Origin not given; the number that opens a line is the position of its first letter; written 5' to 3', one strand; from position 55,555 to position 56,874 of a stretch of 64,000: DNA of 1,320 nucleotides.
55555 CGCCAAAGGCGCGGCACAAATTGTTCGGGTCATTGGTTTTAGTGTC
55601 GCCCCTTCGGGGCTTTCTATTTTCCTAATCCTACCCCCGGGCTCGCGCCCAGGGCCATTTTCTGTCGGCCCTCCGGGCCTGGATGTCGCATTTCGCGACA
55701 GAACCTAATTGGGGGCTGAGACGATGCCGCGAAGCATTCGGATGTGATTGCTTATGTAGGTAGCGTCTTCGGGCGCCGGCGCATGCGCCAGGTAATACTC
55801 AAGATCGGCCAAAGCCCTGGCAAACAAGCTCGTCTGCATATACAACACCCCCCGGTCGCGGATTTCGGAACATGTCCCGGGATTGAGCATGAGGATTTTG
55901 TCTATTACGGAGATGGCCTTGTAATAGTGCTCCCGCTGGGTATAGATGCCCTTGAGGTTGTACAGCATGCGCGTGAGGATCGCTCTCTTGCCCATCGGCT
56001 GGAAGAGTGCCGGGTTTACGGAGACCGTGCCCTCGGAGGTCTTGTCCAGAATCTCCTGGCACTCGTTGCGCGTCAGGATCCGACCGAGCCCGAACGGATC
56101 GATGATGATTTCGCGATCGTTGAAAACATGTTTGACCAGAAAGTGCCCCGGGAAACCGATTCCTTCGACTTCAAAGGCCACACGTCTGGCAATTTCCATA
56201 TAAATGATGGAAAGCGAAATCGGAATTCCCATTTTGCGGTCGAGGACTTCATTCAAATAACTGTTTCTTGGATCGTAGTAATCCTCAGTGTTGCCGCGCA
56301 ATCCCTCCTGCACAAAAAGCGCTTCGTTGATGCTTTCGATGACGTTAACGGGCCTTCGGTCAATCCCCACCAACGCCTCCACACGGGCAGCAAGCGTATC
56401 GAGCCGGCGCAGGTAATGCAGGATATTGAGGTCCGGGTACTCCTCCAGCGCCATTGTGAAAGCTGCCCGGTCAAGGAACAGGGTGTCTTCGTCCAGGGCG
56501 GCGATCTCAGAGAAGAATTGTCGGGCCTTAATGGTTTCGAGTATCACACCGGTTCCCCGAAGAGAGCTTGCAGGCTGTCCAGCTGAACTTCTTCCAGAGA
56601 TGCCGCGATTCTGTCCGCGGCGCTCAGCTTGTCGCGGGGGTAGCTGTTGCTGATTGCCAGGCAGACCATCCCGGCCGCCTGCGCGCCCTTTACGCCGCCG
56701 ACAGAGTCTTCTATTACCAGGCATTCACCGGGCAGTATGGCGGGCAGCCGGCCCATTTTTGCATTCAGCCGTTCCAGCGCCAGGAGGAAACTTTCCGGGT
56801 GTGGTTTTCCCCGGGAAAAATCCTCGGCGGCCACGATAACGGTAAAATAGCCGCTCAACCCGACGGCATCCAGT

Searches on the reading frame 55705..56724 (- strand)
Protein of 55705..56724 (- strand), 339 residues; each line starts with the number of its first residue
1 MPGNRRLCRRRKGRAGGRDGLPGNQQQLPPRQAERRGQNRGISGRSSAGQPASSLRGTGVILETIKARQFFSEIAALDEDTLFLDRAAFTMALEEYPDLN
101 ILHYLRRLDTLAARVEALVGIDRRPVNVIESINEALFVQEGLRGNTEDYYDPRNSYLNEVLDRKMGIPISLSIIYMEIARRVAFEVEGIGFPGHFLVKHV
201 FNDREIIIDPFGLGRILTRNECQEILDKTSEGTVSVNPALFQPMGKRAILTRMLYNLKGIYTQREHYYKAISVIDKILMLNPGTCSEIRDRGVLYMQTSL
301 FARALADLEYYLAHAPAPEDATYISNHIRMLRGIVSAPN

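Call 47: find_encoding_contigs(protein=window:55705-56724:-, flank=3000, max_places=10)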
Protein window:55705-56724:- (339 aa): no gene with exactly this product is on record in the collection.
